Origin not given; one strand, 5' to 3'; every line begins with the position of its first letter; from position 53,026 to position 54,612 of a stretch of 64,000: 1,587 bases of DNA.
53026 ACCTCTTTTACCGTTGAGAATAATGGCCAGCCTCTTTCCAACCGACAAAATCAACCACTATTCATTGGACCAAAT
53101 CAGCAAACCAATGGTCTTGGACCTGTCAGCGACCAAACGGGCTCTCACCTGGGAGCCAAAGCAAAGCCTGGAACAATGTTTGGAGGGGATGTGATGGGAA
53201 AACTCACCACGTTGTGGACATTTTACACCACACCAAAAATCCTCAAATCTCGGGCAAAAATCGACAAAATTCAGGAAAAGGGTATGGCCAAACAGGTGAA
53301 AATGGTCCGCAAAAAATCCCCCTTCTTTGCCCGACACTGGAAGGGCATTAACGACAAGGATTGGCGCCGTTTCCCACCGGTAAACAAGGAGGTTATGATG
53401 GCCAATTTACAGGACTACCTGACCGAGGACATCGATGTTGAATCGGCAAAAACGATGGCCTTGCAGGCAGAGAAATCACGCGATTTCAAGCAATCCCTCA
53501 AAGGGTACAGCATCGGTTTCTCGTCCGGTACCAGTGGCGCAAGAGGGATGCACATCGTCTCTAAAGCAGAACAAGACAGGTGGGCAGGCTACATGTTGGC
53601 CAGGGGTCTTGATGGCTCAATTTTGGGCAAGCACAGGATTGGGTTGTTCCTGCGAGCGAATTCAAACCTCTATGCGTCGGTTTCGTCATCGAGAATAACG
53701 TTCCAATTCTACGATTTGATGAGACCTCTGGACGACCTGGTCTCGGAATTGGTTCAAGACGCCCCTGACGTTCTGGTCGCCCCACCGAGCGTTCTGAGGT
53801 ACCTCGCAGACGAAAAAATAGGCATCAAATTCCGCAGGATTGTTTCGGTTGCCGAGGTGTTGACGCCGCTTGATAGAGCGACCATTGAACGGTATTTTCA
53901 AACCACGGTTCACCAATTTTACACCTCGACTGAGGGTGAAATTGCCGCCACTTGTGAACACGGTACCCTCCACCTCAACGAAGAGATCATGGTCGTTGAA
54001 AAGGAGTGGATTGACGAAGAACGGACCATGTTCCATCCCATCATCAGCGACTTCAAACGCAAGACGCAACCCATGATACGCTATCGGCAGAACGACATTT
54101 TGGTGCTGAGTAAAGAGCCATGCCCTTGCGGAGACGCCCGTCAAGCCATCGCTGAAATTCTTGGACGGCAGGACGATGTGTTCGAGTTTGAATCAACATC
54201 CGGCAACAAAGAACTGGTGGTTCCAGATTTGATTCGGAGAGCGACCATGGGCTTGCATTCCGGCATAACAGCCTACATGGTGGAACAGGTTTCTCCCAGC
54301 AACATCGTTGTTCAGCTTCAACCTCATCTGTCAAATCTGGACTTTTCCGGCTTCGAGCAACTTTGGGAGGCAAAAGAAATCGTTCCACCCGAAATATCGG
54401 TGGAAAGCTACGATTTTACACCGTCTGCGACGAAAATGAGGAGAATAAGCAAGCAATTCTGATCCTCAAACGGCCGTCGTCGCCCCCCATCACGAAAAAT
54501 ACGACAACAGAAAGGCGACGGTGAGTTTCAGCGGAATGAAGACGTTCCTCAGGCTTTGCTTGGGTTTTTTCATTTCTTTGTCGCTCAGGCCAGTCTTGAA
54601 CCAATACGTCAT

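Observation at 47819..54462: Six-gene overlap-coupled operon (ATP-grasp, KAS III, half-KAS, membrane protein, SDR, PaaK/F390-like adenylating enzyme): an uncharacterised acyl/lipid or small-molecule pathway in an archaeon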

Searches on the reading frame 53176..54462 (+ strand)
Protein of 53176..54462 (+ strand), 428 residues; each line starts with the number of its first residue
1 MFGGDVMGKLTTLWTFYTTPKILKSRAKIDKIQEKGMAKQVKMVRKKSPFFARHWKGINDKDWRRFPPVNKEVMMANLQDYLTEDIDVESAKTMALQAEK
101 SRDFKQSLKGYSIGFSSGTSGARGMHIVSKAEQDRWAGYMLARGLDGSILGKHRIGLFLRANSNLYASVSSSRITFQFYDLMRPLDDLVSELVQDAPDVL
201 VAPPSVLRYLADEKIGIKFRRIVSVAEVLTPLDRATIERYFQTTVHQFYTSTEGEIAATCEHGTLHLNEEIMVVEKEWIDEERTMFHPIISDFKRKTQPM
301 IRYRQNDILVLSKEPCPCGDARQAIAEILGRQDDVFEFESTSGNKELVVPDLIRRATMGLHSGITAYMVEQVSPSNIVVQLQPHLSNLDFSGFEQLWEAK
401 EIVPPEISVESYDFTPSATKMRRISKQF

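Call 4: search_protein_families(library=pfam, proteins=[window:53176-54462:+], max_evalue=0.01)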
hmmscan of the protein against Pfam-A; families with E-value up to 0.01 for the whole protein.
window:53176-54462:+ (428 aa): 0 families

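Call 7: search_protein_families(library=ncbifam, proteins=[window:53176-54462:+], max_evalue=0.01)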
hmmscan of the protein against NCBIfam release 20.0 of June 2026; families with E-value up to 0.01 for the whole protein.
window:53176-54462:+ (428 aa): 6 families
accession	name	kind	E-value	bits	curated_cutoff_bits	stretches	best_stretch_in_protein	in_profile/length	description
TIGR02304.1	aden_form_hyp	equivalog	3.3e-119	398.7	251.9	1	9-427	2-427/430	F390 synthetase-related protein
NF045666.1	DVU1553_fam_AMP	equivalog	7.8e-19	67.9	300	1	24-331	18-330/331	DVU_1553 family AMP-dependent CoA ligase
NF053551.1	FlxY_rubin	equivalog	8.3e-12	44.5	520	1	236-411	221-401/424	flexirubin biosynthesis putative acyl-CoA ligase FlxY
NF041878.1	paak_haloarch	equivalog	2.2e-06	26.5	700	1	193-336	168-329/427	phenylacetate--CoA ligase PaaK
NF041217.1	BagE_FevW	exception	4.5e-06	25.9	800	1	221-336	196-315/424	bagremycin/ferroverdin synthetase BagE/FevW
TIGR03335.1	F390_ftsA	equivalog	0.00029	19.6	458.7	1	219-326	206-324/445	coenzyme F390 synthetase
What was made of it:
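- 53194..54462 (+): PaaK/F390-synthetase-type adenylate-forming enzyme, TIGR02304 family. TIGR02304 scores 398.7 bits (cut-off 251.9) (call 7).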

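Call 8: find_homologous_proteins(query=window:53176-54462:+, max_evalue=1e-10)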
Query window:53176-54462:+ (428 aa): 2647 proteins with E <= 1e-10 among 6086 candidates; the best 120 are listed.
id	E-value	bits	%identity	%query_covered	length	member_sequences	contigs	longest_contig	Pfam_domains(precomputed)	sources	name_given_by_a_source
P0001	7.1e-279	942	99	99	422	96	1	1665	-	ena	-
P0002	6.2e-222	755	77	99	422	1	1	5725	-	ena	-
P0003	8.7e-222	754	77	99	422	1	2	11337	-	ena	-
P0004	1.1e-221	754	77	99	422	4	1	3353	-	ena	-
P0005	1.2e-221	754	77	99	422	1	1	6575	-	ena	-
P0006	4.3e-221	752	76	99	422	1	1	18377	-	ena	-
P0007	4.3e-221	752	77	99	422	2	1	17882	-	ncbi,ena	-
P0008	1.1e-220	750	77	99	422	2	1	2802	-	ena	-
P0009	3.9e-220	749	76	99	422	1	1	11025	-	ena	-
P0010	4.1e-220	749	77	99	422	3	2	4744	-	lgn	-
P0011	7.7e-220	748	76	99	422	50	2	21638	-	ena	-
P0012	7.2e-219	745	76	99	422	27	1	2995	-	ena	-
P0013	1.8e-218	743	75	100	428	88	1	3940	-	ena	-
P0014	2.4e-217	740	74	99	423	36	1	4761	-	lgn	-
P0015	1.8e-211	720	73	99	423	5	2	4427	-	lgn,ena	-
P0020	5.3e-177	607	62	99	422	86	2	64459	-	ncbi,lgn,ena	-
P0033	2.0e-168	578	61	99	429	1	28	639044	-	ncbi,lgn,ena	ncbi:MAG: F390 synthetase-related protein [Candidatus Poseidoniaceae archaeon]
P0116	8.5e-156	537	57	99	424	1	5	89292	-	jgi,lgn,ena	jgi:putative adenylate-forming enzyme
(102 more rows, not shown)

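Call 9: find_encoding_contigs(protein=P0033, flank=10000, max_places=3)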
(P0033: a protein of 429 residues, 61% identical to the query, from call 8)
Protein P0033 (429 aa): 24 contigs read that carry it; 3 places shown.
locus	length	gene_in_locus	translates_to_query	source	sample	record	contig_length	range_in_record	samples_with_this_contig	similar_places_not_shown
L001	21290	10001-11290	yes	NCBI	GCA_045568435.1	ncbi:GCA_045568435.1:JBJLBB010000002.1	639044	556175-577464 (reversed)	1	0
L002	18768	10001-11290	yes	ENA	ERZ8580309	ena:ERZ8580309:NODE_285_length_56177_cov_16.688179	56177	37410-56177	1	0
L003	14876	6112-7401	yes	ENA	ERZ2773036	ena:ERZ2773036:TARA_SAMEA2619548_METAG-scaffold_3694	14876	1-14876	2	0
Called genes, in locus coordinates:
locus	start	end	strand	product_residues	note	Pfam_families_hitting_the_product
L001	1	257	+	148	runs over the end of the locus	-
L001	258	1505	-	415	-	PF12705:PDDEXK_1, PF01930:Cas_Cas4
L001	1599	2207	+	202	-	PF00318:Ribosomal_S2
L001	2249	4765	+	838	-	PF00059:Lectin_C (faint)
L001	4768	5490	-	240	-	PF01925:TauE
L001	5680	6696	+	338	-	PF00108:Thiolase_N, PF08545:ACP_syn_III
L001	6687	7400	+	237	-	-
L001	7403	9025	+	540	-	-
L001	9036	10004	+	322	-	PF01073:3Beta_HSD, PF01370:Epimerase, PF02719:Polysacc_synt_2, PF04321:RmlD_sub_bind, PF05368:NmrA (weak), PF13460:NAD_binding_10, PF16363:GDP_Man_Dehyd, PF07993:NAD_binding_4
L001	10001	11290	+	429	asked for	-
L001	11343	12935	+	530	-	PF04389:Peptidase_M28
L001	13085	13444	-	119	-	-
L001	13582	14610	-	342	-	PF01207:Dus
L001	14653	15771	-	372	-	PF13545:HTH_Crp_2 (faint), PF13412:HTH_24 (faint)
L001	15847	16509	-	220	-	PF12840:HTH_20 (faint), PF13412:HTH_24 (faint), PF09339:HTH_IclR (faint), PF24266:HTH_HVO_0163_N, PF13545:HTH_Crp_2 (faint)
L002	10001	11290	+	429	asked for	-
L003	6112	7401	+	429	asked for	-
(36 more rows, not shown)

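Call 10: find_encoding_contigs(protein=P0116, flank=10000, max_places=3)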
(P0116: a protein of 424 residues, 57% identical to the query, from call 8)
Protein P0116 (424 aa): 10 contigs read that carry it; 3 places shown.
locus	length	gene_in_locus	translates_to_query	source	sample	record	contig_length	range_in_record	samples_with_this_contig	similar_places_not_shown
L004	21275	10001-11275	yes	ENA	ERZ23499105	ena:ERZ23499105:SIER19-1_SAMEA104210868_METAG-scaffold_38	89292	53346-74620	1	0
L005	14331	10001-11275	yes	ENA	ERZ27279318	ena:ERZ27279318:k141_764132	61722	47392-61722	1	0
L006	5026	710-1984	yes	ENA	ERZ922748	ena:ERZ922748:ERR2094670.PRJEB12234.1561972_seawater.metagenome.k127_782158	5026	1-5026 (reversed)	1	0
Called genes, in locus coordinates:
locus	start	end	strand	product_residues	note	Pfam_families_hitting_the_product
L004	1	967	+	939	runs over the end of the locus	PF07705:CARDB, PF17032:Zn_ribbon_15 (faint), PF12773:DZR (faint)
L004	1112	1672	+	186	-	-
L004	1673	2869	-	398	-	PF12705:PDDEXK_1 (faint), PF01930:Cas_Cas4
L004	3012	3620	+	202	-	PF00318:Ribosomal_S2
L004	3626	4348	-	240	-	PF01925:TauE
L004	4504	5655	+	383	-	PF04116:FA_hydroxylase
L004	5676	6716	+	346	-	PF00108:Thiolase_N (weak), PF08392:FAE1_CUT1_RppA (weak), PF08545:ACP_syn_III, PF08541:ACP_syn_III_C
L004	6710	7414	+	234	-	-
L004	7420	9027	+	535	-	-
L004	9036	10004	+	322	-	PF01073:3Beta_HSD, PF01370:Epimerase, PF02719:Polysacc_synt_2, PF04321:RmlD_sub_bind, PF05368:NmrA, PF13460:NAD_binding_10, PF16363:GDP_Man_Dehyd, PF07993:NAD_binding_4, +1 more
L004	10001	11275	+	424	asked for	-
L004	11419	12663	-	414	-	PF00291:PALP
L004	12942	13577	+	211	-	-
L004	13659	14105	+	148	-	-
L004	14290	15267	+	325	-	PF13576:Pentapeptide_3 (faint), PF13599:Pentapeptide_4 (faint), PF00805:Pentapeptide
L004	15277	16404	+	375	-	PF18884:TSP3_bac (faint), PF12802:MarR_2 (faint), PF12840:HTH_20 (faint), PF13412:HTH_24 (faint), PF24266:HTH_HVO_0163_N, PF01047:MarR (faint)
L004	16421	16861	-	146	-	-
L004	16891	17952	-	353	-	PF01207:Dus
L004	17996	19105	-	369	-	PF12840:HTH_20 (faint), PF13545:HTH_Crp_2 (faint)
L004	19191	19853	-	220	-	PF12840:HTH_20 (faint), PF09339:HTH_IclR (faint), PF12802:MarR_2 (faint), PF13412:HTH_24 (faint), PF24266:HTH_HVO_0163_N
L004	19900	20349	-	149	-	PF01638:HxlR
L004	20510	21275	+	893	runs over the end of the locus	PF01130:CD36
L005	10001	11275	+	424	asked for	-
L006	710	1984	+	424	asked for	-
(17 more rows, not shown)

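Call 11: find_encoding_contigs(protein=P0011, flank=10000, max_places=2)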
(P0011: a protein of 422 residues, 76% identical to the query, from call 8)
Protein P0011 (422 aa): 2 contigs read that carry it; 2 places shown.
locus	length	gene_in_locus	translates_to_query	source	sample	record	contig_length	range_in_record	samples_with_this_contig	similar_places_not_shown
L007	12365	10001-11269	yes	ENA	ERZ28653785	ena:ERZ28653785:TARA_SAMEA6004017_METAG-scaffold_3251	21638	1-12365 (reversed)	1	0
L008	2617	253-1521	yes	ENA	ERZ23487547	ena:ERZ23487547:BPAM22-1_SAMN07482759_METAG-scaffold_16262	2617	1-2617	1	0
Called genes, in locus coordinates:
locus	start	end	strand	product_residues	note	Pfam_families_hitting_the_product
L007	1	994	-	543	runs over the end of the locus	PF00171:Aldedh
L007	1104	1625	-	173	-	PF01625:PMSR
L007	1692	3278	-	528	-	PF00875:DNA_photolyase, PF03441:FAD_binding_7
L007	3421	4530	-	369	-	-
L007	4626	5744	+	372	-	PF02655:ATP-grasp_3 (weak)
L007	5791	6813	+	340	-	PF00108:Thiolase_N (weak), PF08545:ACP_syn_III, PF08541:ACP_syn_III_C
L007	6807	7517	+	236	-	-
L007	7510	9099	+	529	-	-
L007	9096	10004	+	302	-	PF01073:3Beta_HSD (weak), PF01370:Epimerase, PF04321:RmlD_sub_bind, PF13460:NAD_binding_10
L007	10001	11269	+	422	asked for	-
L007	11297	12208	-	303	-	PF13621:Cupin_8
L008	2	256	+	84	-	?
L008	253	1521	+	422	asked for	-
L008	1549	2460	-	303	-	PF13621:Cupin_8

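Call 12: find_encoding_contigs(protein=P0020, flank=10000, max_places=2)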
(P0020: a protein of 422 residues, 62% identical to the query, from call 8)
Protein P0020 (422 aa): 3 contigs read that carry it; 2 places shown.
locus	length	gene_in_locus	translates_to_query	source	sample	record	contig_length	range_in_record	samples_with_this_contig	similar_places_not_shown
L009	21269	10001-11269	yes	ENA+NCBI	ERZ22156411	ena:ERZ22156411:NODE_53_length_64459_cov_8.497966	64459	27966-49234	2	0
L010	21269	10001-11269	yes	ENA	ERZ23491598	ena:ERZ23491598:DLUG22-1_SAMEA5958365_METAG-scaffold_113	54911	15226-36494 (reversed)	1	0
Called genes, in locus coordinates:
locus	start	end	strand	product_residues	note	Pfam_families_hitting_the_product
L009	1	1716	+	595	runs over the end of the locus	PF00293:NUDIX, PF00348:polyprenyl_synt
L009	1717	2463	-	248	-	PF00106:adh_short, PF08659:KR, PF13561:adh_short_C2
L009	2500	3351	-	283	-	PF02737:3HCDH_N, PF00725:3HCDH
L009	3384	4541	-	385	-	-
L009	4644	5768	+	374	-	PF02655:ATP-grasp_3 (weak)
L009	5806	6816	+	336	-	PF07451:SpoVAD (weak), PF08392:FAE1_CUT1_RppA (weak), PF08545:ACP_syn_III, PF08541:ACP_syn_III_C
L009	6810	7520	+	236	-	-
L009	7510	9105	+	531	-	-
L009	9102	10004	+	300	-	PF01073:3Beta_HSD, PF01370:Epimerase, PF04321:RmlD_sub_bind, PF13460:NAD_binding_10, PF16363:GDP_Man_Dehyd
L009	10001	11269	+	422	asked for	-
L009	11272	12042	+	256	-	-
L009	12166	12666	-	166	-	PF12917:YfbR-like, PF13023:HD_3, PF01966:HD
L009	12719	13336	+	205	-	PF00730:HhH-GPD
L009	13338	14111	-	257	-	PF00696:AA_kinase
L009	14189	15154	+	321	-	PF01118:Semialdhyde_dh, PF02774:Semialdhyde_dhC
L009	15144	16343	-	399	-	PF02771:Acyl-CoA_dh_N, PF02770:Acyl-CoA_dh_M, PF00441:Acyl-CoA_dh_1, PF08028:Acyl-CoA_dh_2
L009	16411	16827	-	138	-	-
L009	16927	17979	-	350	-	PF04116:FA_hydroxylase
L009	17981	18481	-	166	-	PF13098:Thioredoxin_2 (faint), PF00578:AhpC-TSA, PF00085:Thioredoxin (faint)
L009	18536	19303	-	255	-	-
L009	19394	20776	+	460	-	PF02881:SRP54_N, PF00448:SRP54, PF13401:AAA_22 (weak), PF02978:SRP_SPB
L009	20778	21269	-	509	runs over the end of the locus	PF00587:tRNA-synt_2b, PF03129:HGTP_anticodon, PF09180:ProRS-C_1 (weak)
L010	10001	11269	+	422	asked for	-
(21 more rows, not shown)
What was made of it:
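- In L009 the cluster lies near 3HCDH and acyl-CoA dehydrogenase genes (call 12).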

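Call 27: search_protein_representatives(protein=window:53176-54462:+)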
Query: 428 residues. Proteins with E-value up to 0.001 (for the whole library): 6059; up to 1e-10: 1375; up to 1e-30: 452. The best 150 are listed.
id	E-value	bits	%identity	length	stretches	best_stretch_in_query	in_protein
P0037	1.0e-168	577.6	61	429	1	8-428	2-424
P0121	6.3e-103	361.0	57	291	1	2-282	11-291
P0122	9.2e-97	340.7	64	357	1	125-361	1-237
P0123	4.1e-93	328.7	43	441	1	28-426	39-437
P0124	1.0e-92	327.4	44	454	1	8-383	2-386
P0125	8.3e-91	321.1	45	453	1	25-381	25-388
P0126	6.9e-89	314.8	44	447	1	22-425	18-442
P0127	9.4e-89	314.3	43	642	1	23-428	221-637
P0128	1.1e-88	314.1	40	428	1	23-409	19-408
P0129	6.1e-88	311.7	43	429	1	64-426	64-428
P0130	6.6e-85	301.7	42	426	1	21-425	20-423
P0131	9.4e-85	301.2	38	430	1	18-424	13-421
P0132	1.5e-84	300.5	42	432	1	20-425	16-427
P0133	1.5e-84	300.5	42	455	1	24-382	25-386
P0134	2.9e-84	299.5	38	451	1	23-425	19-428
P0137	4.3e-83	295.7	45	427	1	54-425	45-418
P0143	4.0e-82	292.5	45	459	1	27-381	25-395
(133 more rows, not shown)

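Call 29: find_related_loci(query=A1, collection=genome_contigs, flank=10000)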
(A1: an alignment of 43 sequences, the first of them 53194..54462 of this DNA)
Query A1 (422 aa) in genome_contigs; peptide patterns used: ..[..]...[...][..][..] (x = any residue, [..] = any of these).
600 stretches matched a pattern (row limit reached: there are more); 593 encode a relative of the query (tblastn E <= 1e-3); the best 80 are kept; 80 distinct loci.
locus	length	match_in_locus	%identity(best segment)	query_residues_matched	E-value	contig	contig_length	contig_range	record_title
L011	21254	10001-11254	44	17-422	2e-111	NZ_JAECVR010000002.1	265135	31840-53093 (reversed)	Paenactinomyces guangxiensis strain CICC 11033=CGMCC 4.7156 NODE_2_length_265135_cov_2.462371, whole genome shotgun sequ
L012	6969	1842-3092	44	17-422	4e-111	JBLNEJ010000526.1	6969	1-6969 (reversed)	MAG: Clostridia bacterium isolate MAG76 PRJNA889980_bin15_renamed_525, whole genome shotgun sequence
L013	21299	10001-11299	42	4-422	4e-109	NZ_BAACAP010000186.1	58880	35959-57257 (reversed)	Scytonema sp. NUACC26 sequence186, whole genome shotgun sequence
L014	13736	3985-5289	43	1-421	2e-108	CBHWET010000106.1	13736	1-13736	MAG TPA_asm: uncultured bacterium isolate ERR14722429_binner12_Refined_101 genome assembly, contig: ERZ27336827.2371, wh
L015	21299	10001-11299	42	4-422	6e-107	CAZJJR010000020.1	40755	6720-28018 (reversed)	MAG TPA_asm: uncultured bacterium isolate SRP290908_co2_197 genome assembly, contig: NODE_1142_length_40755_cov_5.992875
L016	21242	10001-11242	44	20-422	1e-106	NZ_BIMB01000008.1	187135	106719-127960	Paenibacillus elgii NBRC 100335 PEL01S_CON000008, whole genome shotgun sequence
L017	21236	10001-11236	43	23-422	2e-106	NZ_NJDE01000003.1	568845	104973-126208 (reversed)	Saccharibacillus sp. O23 O23_contig_3, whole genome shotgun sequence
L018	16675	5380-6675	42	1-420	1e-105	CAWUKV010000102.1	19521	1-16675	MAG: uncultured bacterium isolate SRR17458646_binner23_14_1705322974 genome assembly, contig: ERZ21854007.326, whole gen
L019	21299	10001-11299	41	1-418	1e-105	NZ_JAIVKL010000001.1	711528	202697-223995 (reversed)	Metabacillus litoralis strain SaN21-6 SaN21-6_ctg001, whole genome shotgun sequence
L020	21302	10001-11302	42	2-422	3e-105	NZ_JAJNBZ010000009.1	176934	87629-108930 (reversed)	Paenibacillus profundus strain YoMME NODE_9_length_176934_cov_111.645809, whole genome shotgun sequence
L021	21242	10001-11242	43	20-422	9e-105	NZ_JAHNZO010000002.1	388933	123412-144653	Paenibacillus oleatilyticus strain SM69 NODE_2_length_388933_cov_32.301201, whole genome shotgun sequence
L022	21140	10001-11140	45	4-376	2e-104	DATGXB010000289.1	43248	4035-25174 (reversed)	MAG TPA_asm: Nostocaceae cyanobacterium isolate SMAG_U10597 k141_182244, whole genome shotgun sequence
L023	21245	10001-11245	44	19-422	1e-104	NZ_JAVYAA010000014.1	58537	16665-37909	Paenibacillus suaedae strain chi10 contig14, whole genome shotgun sequence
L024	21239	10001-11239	43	17-422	2e-104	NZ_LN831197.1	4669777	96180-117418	Bacillus niameyensis strain SIT3, whole genome shotgun sequence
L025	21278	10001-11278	41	4-422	9e-104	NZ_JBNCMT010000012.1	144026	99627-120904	Brevibacillus sp. SYSU BS000544 NODE_12_length_144026_cov_79.089879, whole genome shotgun sequence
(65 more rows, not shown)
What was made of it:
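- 53194..54462 (+): Poseidoniales homologues are 56-99% identical; bacterial ones are at most 47% (calls 8, 27, 29).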

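Call 34: search_protein_families(library=pfam, proteins=[L019:3193-4437:+, L019:4523-5713:+, L019:6021-7025:+, L019:9157-10008:+, L019:11325-12458:+, L019:12499-13617:+, L019:13720-14712:+, L013:2410-3402:+, L013:4678-5700:+, L013:6099-7952:+], max_evalue=0.001)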
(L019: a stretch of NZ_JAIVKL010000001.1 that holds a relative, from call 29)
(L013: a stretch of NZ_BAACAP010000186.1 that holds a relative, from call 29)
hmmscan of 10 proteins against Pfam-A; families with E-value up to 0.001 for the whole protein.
L019:3193-4437:+ (414 aa): 2 families
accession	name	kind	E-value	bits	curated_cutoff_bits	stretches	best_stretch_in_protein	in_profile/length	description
PF07690.21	MFS_1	-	1.8e-33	116.4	33.4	2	14-299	2-288/347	Major Facilitator Superfamily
PF05977.19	MFS_3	-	7.6e-27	94.4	27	1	2-393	4-389/524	Transmembrane secretion effector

L019:4523-5713:+ (396 aa): 2 families
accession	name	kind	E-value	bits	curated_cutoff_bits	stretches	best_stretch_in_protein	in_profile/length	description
PF10388.15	YkuI_C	-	1e-51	175.5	26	1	239-393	1-155/166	EAL-domain associated signalling protein domain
PF00563.25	EAL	-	5.1e-36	124.7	31.3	1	11-235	11-236/236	EAL domain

L019:6021-7025:+ (334 aa): 3 families
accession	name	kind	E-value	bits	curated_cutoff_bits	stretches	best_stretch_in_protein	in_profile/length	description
PF08541.16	ACP_syn_III_C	-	7.7e-29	100.1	26.6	1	246-334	2-90/90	3-Oxoacyl-[acyl-carrier-protein (ACP)] synthase III C terminal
PF08545.16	ACP_syn_III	-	2.9e-24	85.2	24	1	114-191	1-79/80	3-Oxoacyl-[acyl-carrier-protein (ACP)] synthase III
PF00195.25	Chal_sti_synt_N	-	7.4e-06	26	27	1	45-174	87-221/225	Chalcone and stilbene synthases, N-terminal domain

L019:9157-10008:+ (283 aa): 2 families
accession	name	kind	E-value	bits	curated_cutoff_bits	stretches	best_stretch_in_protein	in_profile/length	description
PF00753.33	Lactamase_B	-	6.6e-11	42.9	22.7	1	35-124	7-71/196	Metallo-beta-lactamase superfamily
PF12706.13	Lactamase_B_2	-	0.0002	21.5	27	1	92-223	26-148/200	Beta-lactamase superfamily domain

L019:11325-12458:+ (377 aa): 0 families

L019:12499-13617:+ (372 aa): 2 families
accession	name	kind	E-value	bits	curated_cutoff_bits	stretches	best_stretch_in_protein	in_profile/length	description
PF00704.34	Glyco_hydro_18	-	8.1e-46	157.6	29.6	1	55-347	2-317/317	Glycosyl hydrolases family 18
PF23916.1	TIM-barrel_EndoS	-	2.5e-07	31.1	27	1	96-284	43-201/238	Endo-beta-N-acetylglucosaminidase EndoS TIM-barrel domain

L019:13720-14712:+ (330 aa): 1 family
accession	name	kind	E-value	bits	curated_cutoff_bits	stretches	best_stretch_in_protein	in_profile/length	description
PF00248.27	Aldo_ket_red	-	6.4e-57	193.3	24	1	20-311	1-281/291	Aldo/keto reductase family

L013:2410-3402:+ (330 aa): 4 families
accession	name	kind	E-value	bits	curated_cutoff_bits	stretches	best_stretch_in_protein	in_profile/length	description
PF08541.16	ACP_syn_III_C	-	6.9e-31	106.7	26.6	1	241-330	1-90/90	3-Oxoacyl-[acyl-carrier-protein (ACP)] synthase III C terminal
PF08545.16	ACP_syn_III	-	1.1e-22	80.1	24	1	110-188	1-79/80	3-Oxoacyl-[acyl-carrier-protein (ACP)] synthase III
PF02803.24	Thiolase_C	-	0.0001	22.3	27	0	50-92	17-59/123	Thiolase, C-terminal domain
PF00108.29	Thiolase_N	-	0.00011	22.2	26.4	1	48-145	18-114/260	Thiolase, N-terminal domain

L013:4678-5700:+ (340 aa): 2 families
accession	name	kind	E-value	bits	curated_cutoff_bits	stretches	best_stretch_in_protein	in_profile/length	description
PF00355.32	Rieske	-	1e-22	80.3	20.3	1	8-86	1-80/88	Rieske [2Fe-2S] domain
PF19112.6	VanA_C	-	7e-10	39.8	23.5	1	146-311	3-178/193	Vanillate O-demethylase oxygenase C-terminal domain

L013:6099-7952:+ (617 aa): 4 families
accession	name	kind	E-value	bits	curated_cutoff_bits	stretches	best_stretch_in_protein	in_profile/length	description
PF00005.33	ABC_tran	-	1.7e-24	87.5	25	1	431-566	3-136/137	ABC transporter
PF00664.28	ABC_membrane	-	7e-14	52.6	28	1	17-250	10-242/274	ABC transporter transmembrane region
PF02463.25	SMC_N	-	5.3e-07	29.7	40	0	530-611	128-211/220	RecF/RecN/SMC N terminal domain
PF13304.12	AAA_21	-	1e-05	26.2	27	0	487-598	166-299/304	AAA domain, putative AbiEii toxin, Type IV TA system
